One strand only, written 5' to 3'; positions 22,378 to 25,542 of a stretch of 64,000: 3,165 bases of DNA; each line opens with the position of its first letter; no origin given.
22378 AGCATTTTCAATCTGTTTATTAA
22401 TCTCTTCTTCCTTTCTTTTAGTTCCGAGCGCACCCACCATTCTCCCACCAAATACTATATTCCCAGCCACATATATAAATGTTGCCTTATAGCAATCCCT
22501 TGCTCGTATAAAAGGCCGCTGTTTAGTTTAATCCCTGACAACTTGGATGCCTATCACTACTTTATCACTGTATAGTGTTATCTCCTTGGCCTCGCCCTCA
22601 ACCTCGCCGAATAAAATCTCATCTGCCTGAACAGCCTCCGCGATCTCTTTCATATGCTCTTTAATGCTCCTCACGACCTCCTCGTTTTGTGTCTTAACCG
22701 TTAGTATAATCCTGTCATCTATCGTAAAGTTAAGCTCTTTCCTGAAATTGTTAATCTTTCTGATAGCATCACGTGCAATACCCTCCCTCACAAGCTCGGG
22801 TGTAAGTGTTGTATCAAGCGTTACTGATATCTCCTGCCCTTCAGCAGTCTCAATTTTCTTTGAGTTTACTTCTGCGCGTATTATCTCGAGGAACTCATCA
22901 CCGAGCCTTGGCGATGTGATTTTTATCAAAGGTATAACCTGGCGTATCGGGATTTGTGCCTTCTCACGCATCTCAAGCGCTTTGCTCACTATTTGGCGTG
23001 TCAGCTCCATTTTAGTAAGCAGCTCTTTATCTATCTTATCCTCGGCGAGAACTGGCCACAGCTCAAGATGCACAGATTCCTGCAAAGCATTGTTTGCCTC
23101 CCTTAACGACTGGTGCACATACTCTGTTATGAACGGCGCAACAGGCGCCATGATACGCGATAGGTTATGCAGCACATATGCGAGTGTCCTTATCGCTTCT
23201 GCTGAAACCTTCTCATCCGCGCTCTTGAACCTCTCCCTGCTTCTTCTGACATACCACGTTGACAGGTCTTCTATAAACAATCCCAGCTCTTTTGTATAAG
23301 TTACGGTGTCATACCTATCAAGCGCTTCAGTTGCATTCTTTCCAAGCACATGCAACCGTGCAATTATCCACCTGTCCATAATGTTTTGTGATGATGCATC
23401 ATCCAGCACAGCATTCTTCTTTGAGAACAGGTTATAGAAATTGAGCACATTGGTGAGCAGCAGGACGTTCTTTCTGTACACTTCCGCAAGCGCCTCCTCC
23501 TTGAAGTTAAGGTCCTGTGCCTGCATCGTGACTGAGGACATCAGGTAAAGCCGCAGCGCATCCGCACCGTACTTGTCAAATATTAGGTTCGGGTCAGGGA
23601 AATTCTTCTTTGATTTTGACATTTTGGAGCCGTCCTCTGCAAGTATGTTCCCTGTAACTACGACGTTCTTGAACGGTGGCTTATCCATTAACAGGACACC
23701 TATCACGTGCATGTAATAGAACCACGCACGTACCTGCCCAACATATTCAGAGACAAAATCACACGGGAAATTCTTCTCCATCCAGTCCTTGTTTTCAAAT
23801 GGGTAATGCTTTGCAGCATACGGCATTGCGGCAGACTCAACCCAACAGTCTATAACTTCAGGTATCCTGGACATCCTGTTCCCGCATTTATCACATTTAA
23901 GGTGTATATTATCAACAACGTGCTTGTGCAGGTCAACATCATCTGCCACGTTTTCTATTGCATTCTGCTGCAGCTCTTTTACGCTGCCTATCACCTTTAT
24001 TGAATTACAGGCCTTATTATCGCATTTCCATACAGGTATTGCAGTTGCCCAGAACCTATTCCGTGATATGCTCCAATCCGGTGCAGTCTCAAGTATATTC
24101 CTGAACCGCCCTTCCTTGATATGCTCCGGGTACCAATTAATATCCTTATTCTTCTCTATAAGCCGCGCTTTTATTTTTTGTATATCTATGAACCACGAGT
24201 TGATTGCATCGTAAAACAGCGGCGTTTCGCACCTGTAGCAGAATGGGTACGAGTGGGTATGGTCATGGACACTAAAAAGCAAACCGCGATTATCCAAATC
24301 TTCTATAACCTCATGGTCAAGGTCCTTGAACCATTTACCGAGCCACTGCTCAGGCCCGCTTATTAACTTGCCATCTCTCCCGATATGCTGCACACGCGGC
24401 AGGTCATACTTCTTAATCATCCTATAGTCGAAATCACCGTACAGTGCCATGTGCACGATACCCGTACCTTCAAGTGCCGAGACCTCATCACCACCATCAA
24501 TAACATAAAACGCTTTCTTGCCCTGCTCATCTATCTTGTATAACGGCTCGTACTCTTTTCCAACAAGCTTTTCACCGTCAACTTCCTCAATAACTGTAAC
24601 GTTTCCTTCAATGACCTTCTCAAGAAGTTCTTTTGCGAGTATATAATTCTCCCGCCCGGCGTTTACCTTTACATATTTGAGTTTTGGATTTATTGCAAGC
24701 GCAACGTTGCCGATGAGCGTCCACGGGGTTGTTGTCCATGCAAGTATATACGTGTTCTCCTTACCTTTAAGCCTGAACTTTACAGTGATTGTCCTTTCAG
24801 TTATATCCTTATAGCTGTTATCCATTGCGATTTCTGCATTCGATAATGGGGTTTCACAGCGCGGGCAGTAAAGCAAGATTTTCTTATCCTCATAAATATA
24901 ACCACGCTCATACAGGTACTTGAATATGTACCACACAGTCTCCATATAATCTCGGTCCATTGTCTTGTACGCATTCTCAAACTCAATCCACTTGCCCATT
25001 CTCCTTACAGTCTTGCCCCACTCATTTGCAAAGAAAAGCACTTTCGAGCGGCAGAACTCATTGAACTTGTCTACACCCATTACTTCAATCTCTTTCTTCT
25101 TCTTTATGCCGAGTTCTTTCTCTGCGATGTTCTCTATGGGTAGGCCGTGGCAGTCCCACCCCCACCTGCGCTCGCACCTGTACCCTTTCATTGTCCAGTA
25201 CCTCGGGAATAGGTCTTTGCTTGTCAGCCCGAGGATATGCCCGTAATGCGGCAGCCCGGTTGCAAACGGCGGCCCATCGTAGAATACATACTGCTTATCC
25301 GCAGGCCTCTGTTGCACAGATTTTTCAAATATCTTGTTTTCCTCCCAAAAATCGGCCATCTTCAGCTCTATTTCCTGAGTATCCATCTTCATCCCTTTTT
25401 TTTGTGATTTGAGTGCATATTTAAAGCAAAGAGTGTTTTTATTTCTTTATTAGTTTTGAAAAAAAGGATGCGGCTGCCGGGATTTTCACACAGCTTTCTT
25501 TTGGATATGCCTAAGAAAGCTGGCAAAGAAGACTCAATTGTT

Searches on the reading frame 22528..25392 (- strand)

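Call 12: search_protein_families(library=pfam, max_evalue=0.01, proteins=[window:22528-25392:-])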
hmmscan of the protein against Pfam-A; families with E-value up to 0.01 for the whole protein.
window:22528-25392:- (954 aa): 5 families
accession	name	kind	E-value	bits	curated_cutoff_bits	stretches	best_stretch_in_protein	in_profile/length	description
PF00133.28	tRNA-synt_1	-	8.7e-124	413.9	22.7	1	12-626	2-411/414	tRNA synthetases class I (I, L, M and V)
PF08264.19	Anticodon_1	-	3.5e-28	98.8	25.1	1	673-819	1-143/148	Anticodon-binding domain of tRNA ligase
PF09334.17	tRNA-synt_1g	-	5.1e-22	78.6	20.1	2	42-190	8-137/391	tRNA synthetases class I (M)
PF19302.4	DUF5915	-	7.8e-19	68.4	27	1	828-951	75-194/195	Domain of unknown function (DUF5915)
PF01406.26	tRNA-synt_1e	-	1.3e-05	25.1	27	1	580-638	243-299/301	tRNA synthetases class I (C) catalytic domain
